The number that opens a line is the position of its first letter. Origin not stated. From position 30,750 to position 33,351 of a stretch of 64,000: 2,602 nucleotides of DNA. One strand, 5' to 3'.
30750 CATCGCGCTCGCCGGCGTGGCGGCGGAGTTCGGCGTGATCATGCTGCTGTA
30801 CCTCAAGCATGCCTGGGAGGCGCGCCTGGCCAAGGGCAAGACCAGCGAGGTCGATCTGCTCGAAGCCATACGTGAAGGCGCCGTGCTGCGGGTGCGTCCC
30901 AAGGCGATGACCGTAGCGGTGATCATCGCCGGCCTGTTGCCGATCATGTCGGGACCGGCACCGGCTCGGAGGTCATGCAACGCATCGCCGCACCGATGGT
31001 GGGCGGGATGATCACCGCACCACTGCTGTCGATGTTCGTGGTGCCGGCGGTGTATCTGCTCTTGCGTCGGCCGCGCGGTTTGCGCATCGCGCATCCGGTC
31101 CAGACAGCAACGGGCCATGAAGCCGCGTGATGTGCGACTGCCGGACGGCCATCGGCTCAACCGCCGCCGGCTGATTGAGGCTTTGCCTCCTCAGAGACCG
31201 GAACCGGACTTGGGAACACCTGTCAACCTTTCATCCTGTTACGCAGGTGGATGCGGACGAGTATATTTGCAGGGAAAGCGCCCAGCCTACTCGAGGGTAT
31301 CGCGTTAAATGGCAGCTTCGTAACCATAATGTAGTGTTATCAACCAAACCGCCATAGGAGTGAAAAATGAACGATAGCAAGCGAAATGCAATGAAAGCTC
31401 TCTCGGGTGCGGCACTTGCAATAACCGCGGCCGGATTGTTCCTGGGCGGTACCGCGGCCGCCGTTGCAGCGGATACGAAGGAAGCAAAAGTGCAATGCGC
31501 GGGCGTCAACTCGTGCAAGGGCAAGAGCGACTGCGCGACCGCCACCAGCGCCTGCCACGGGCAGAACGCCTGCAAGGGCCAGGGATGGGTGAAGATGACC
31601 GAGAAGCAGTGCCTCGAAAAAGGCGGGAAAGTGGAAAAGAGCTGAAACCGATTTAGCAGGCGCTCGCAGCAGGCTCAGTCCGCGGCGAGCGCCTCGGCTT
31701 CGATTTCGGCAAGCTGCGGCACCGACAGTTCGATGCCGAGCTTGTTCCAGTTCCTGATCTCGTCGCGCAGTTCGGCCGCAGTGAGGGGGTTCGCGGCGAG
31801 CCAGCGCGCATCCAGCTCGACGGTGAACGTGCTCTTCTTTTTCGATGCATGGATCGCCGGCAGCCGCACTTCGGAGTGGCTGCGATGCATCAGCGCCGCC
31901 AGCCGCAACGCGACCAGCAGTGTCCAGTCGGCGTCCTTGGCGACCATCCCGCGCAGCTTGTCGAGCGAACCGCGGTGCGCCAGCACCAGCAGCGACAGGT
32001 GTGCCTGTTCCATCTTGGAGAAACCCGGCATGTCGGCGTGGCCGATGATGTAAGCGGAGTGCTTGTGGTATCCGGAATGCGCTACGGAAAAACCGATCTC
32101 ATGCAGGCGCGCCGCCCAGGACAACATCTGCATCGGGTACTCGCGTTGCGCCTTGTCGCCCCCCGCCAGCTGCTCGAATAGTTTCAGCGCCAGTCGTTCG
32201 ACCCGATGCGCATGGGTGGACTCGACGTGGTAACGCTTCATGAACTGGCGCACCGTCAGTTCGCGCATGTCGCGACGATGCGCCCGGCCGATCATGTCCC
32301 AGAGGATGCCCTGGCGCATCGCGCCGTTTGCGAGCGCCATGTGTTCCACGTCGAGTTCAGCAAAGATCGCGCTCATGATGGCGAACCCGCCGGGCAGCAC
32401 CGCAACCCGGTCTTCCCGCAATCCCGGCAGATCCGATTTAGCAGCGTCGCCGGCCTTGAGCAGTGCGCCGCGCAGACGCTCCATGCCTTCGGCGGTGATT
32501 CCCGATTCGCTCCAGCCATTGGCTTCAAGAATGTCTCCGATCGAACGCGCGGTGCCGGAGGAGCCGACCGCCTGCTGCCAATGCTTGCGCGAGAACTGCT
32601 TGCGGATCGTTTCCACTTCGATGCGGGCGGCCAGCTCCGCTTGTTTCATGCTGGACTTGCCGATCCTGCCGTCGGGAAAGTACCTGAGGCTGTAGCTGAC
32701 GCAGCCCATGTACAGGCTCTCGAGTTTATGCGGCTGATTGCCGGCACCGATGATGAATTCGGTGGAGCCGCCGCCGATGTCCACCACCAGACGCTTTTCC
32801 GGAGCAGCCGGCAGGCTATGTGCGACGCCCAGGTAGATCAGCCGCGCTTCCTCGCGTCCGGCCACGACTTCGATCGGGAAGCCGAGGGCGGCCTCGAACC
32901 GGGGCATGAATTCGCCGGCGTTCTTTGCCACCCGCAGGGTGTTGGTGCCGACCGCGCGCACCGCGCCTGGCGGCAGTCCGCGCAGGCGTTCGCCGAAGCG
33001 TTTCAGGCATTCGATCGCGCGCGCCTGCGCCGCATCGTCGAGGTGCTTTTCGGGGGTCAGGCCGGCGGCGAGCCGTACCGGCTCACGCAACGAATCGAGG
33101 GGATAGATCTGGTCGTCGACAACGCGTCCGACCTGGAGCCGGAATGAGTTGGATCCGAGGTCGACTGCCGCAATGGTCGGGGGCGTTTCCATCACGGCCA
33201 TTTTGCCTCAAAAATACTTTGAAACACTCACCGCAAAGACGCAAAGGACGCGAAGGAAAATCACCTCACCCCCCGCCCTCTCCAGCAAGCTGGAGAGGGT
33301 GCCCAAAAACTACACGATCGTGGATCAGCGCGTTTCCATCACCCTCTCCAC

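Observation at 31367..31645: Orphan bufferin-type Cys-rich precursor at the end of the copper block, with no MNIO/DUF2063 partner in the window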

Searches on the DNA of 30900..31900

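Call 39: search_rna_families(source=window, start=30900, end=31900, threshold=evalue, max_evalue=1)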
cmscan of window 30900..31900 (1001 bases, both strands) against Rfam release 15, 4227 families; matches with E-value up to 1: 0.
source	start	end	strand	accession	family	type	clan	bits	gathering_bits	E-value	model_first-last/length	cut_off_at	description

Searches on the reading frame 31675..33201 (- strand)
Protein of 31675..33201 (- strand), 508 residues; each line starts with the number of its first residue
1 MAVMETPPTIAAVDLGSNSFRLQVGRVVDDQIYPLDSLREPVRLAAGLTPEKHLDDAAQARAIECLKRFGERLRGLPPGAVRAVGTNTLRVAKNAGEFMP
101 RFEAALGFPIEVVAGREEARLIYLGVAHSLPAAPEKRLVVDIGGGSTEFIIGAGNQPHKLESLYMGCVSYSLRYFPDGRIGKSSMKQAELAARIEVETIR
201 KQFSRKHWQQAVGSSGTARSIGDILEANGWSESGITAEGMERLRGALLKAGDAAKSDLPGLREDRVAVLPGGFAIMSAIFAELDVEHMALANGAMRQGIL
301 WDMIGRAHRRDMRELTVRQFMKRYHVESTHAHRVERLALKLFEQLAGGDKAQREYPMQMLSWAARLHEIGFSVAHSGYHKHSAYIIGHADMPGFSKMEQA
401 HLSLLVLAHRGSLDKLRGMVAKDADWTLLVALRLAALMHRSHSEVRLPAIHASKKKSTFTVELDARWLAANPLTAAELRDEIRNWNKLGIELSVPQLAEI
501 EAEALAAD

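Call 48: search_protein_families(library=pfam, proteins=[window:31675-33201:-], max_evalue=0.00001)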
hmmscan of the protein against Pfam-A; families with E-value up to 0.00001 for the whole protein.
window:31675-33201:- (508 aa): 2 families
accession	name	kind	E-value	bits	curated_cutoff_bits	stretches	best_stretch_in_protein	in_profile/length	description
PF02541.22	Ppx-GppA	-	3e-67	227.5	27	1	25-305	3-283/285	Ppx/GppA phosphatase family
PF21447.3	Ppx-GppA_III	-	3e-44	151.4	27.3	1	313-481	2-176/177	Ppx/GppA phosphatase, domain III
